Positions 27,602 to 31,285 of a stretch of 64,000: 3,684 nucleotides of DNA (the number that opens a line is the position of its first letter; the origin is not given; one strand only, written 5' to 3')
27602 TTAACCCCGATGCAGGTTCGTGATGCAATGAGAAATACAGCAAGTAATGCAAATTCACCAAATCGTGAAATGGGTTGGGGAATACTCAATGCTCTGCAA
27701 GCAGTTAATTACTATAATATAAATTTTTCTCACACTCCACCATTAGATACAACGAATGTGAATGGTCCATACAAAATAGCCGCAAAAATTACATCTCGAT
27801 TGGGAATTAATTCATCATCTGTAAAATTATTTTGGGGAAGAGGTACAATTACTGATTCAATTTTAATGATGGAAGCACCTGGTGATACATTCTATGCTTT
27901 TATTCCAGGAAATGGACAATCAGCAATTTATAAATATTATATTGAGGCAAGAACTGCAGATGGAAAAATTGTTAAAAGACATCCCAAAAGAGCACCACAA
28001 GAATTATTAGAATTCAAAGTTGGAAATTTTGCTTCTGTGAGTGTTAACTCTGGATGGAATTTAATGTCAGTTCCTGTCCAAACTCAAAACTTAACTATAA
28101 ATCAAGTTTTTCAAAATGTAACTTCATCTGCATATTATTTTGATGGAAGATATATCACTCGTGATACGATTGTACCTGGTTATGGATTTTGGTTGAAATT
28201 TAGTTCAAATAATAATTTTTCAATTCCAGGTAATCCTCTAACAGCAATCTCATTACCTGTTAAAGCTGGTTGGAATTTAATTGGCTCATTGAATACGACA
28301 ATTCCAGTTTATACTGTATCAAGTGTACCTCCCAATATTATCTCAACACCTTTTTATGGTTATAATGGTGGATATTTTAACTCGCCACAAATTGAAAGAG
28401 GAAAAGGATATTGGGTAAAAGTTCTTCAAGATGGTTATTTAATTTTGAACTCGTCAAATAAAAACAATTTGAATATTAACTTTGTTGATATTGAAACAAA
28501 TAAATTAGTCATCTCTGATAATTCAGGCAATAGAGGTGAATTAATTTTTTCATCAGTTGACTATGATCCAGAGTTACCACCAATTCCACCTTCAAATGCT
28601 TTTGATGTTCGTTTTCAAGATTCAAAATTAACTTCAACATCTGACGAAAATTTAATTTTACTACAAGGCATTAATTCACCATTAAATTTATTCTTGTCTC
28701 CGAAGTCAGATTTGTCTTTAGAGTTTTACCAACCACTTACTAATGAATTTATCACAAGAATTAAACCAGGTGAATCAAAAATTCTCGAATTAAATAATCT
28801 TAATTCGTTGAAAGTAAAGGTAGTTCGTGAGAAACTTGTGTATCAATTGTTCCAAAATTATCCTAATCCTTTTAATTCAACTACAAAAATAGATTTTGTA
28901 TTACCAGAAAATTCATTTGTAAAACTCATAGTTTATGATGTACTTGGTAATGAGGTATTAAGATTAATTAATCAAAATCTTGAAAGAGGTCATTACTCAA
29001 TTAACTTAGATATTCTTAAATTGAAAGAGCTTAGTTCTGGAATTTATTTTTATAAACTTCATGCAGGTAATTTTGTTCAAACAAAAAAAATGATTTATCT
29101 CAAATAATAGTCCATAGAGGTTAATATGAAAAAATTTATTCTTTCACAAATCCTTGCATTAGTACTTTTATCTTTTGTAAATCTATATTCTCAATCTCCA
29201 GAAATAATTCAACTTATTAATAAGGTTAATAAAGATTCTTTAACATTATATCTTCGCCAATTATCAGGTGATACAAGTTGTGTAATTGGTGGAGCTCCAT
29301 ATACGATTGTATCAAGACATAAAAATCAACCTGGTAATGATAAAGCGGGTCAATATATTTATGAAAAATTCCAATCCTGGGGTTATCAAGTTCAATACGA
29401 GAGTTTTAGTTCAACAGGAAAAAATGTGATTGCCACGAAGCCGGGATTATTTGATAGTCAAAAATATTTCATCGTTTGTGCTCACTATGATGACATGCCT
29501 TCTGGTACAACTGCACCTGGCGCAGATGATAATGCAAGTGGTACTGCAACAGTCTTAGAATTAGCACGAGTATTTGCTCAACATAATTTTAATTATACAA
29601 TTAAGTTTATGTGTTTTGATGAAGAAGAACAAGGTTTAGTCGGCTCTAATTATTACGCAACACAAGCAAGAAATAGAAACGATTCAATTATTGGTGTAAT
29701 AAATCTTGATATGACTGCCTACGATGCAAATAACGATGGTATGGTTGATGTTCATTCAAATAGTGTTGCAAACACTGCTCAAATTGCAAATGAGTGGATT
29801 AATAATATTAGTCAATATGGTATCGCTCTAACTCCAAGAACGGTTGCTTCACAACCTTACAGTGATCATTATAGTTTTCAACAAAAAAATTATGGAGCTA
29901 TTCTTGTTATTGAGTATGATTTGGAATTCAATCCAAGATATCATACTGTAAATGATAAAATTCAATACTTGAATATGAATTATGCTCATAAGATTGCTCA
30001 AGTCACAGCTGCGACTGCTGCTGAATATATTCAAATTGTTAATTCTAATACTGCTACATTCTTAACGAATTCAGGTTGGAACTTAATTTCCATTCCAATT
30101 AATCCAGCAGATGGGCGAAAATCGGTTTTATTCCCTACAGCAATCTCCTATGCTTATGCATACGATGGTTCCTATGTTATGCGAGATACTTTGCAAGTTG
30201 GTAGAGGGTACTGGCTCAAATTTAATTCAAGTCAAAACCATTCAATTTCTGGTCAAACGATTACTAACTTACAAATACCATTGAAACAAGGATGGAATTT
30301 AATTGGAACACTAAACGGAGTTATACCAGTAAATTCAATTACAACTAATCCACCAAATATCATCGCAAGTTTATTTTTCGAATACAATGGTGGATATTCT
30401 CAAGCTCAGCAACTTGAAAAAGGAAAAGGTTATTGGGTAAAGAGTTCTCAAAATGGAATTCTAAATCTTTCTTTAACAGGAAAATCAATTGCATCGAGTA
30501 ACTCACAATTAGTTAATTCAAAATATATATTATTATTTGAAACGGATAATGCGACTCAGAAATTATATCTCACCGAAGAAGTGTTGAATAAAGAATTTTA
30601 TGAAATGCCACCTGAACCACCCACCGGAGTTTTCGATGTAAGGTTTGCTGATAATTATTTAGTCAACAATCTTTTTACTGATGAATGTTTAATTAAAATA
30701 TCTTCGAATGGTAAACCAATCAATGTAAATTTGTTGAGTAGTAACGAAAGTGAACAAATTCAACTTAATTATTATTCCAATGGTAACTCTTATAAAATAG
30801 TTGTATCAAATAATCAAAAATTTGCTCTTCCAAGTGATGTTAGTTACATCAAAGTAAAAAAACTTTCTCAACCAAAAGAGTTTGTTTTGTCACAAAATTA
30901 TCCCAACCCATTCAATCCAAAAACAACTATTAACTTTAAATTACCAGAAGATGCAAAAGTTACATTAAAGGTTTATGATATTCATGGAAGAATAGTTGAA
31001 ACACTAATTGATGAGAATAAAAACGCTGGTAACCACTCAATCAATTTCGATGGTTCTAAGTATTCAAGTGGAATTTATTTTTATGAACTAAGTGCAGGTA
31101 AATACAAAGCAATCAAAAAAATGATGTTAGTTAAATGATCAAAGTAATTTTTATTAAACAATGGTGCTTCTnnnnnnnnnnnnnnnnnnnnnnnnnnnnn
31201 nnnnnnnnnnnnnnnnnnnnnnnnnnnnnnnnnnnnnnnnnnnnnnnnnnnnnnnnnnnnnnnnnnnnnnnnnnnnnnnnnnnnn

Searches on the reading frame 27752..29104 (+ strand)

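Call 10: search_protein_families(library=ncbifam, proteins=[window:27752-29104:+], max_evalue=1)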
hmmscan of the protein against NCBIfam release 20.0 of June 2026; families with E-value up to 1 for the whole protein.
window:27752-29104:+ (451 aa): 6 families
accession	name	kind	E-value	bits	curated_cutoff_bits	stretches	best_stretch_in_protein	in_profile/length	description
TIGR04183.1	Por_Secre_tail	domain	4.6e-12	45.8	23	1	370-448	2-70/72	T9SS type A sorting domain-containing protein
NF038113.1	T9SSA_dep_M36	equivalog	4.1e-08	31.8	885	1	361-448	787-867/869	T9SS-dependent M36 family metallopeptidase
NF052323.1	T9SSA_dep_M6i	equivalog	1e-05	23.7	600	1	352-440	947-1028/1043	T9SS-dependent M6-like inactivated metalloprotease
NF033707.1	T9SS_sortase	equivalog_domain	3.1e-05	21.8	420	1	352-438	983-1077/1095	type IX secretion system sortase PorU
NF040819.1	helicase_HerA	equivalog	0.091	11.2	970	1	331-369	325-363/561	DNA double-strand break repair helicase HerA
NF009361.0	PRK12717.1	equivalog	0.17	10.4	407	1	140-193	337-390/524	flagellar hook-associated protein 3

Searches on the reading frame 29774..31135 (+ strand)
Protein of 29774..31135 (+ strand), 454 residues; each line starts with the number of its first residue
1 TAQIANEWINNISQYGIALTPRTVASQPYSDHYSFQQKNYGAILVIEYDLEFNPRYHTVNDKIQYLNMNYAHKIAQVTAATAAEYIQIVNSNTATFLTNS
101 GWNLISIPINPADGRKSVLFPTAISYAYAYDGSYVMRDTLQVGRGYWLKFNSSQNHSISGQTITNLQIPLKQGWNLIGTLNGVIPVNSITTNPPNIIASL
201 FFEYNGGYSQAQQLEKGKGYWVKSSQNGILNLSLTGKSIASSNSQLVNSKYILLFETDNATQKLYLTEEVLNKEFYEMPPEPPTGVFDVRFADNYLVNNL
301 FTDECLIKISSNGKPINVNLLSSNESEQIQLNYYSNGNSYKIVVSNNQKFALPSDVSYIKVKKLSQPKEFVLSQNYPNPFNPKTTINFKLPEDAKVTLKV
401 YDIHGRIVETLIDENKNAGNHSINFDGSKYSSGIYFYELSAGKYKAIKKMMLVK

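Call 10: search_protein_families(library=ncbifam, proteins=[window:29774-31135:+], max_evalue=1)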
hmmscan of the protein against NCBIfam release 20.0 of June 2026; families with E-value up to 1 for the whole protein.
window:29774-31135:+ (454 aa): 7 families
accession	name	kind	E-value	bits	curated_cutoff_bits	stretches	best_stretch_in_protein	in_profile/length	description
TIGR04183.1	Por_Secre_tail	domain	8.3e-12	44.9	23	1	376-451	2-70/72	T9SS type A sorting domain-containing protein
NF052323.1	T9SSA_dep_M6i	equivalog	6.5e-11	40.9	600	1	373-450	958-1034/1043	T9SS-dependent M6-like inactivated metalloprotease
NF038113.1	T9SSA_dep_M36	equivalog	1.1e-09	37.1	885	1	346-451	767-867/869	T9SS-dependent M36 family metallopeptidase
NF005176.1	PRK06655.1-1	equivalog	0.0021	18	230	1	392-444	95-143/197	flagellar hook assembly protein FlgD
NF009276.0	PRK12633.1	equivalog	0.01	15.6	383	1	384-430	118-165/234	flagellar basal body rod modification protein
NF045908.1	AminopepLapALeg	equivalog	0.018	13.9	600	1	29-84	336-392/396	aminopeptidase LapA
NF005949.0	PRK08013.1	equivalog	0.035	13.1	620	1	26-120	75-171/401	FAD-dependent 2-octaprenylphenol hydroxylase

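Call 52: predict_structure(alignment_id=A5)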
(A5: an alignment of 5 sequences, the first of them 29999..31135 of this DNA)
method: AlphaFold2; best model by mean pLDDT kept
length: 379 residues; sequences in the alignment: 5
mean_pLDDT: 76.0   pTM: 0.60
mean pLDDT of the five models: 76.0, 73.3, 73.0, 69.8, 68.0
residues with pLDDT >= 90: 89; 70-90: 200; 50-70: 31; < 50: 59
segments of 3 or more residues with pLDDT < 50: 1-15, 161-177, 194-200, 220-226, 292-304
pLDDT, mean of each block of 10 residues (from residue 1): 36 60 93 90 91 82 88 93 86 89 89 89 91 90 93 85 28 40 67 49 77 70 52 79 75 82 85 80 80 44 60 77 89 90 83 82 83 75
secondary structure, 60 per line:
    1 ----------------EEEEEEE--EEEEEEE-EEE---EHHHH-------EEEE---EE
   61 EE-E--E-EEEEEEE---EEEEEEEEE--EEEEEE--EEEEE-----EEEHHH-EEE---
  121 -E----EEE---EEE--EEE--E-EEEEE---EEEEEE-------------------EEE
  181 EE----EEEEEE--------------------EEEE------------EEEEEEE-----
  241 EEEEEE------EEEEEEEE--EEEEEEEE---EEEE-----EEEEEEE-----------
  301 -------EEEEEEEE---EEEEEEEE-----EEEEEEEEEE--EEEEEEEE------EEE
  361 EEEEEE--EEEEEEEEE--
elements in order: E17-23 E26-32 E34-36 H41-44 E52-55 E59-62 E69-75 E79-87 E90-95 E98-102 E108-110 E115-117 E127-129 E133-135 E138-140 E145-149 E153-158 E178-182 E187-192 E213-216 E229-235 E241-246 E253-260 E263-270 E274-277 E283-289 E308-315 E319-326 E332-341 E344-351 E358-366 E369-377

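Call 55: fold_search(model_id=the predicted structure, library=pdb)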
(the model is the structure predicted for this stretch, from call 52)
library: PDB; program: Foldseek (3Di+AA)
matches with E <= 10: 1775; with E <= 0.001: 1
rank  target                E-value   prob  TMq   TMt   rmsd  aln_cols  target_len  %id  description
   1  4pbx                  4.9e-04  0.54  0.15  0.10  27.3       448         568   10  Crystal structure of the six N-terminal domains of human receptor protein tyrosine phosphatase sigma (released 2014-11-12)
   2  7ptp_A                1.6e-03  0.69  0.19  0.11  26.3       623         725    8  In-situ structure of pentameric S-layer protein (released 2021-12-15)
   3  8cml_E                2.0e-03  0.38  0.15  0.09  22.9       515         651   10  Cryo-EM structure of complement C5 in complex with nanobodies UNbC5-1 and UNbC5-2 (released 2023-09-27)
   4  8v29_B                2.0e-03  0.23  0.12  0.09  22.6       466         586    9  Cryo-EM structure of human type I OSM receptor complex: model for full extracellular assembly (released 2024-11-20)
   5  4u48                  2.2e-03  0.51  0.16  0.05  19.9       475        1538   10  Crystal structure of Salmonella alpha-2-macroglobulin (released 2014-09-17)
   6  6xi3                  2.5e-03  0.63  0.17  0.17  28.7       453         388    9  Crystal structure of tetra-tandem repeat in extending region of large adhesion protein (released 2020-10-14)
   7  7q60                  2.6e-03  0.60  0.20  0.07  25.7       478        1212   10  Structure of TEV cleaved A2ML1 (A2ML1-TE) (released 2022-04-20)
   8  7q5z                  2.6e-03  0.54  0.19  0.06  27.4       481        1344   12  Cryo-EM structure of native human A2ML1 (released 2022-04-20)
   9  5a42                  2.6e-03  0.41  0.15  0.06  19.9       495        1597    9  Cryo-EM single particle 3D reconstruction of the native conformation of E. coli alpha-2-macroglobulin (ECAM) (released 2015-07-29)
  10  7ad7_B                2.9e-03  0.30  0.15  0.10  24.8       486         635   10  Crystal structure of human complement C5 in complex with the K8 bovine knob domain peptide. (released 2021-03-10)
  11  4g5a_A                4.7e-03  1.00  0.17  0.55   3.4        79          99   24  Crystal structure of a putative member of duf 3244 protein family (BT_1867) from Bacteroides thetaiotaomicron VPI-5482 (released 2012-09-19)
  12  3km9_A                4.7e-03  0.33  0.15  0.05  22.0       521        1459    9  Structure of complement C5 in complex with the C-terminal beta-grasp domain of SSL7 (released 2009-12-01)
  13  7t0r_A                5.8e-03  0.35  0.16  0.17  20.3       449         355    9  Crystal structure of the anti-CD4 adnectin 6940_B01 as a complex with the extracellular domains of CD4 and ibalizumab  (released 2022-01-12)
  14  8uin_G                8.2e-03  0.23  0.15  0.10  23.9       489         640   11  Structure of the C3bBb-albicin complex (released 2024-05-08)
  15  5i5k_A                8.2e-03  0.23  0.14  0.05  22.2       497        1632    9  Structure of complement C5 in complex with eculizumab (released 2016-03-16)
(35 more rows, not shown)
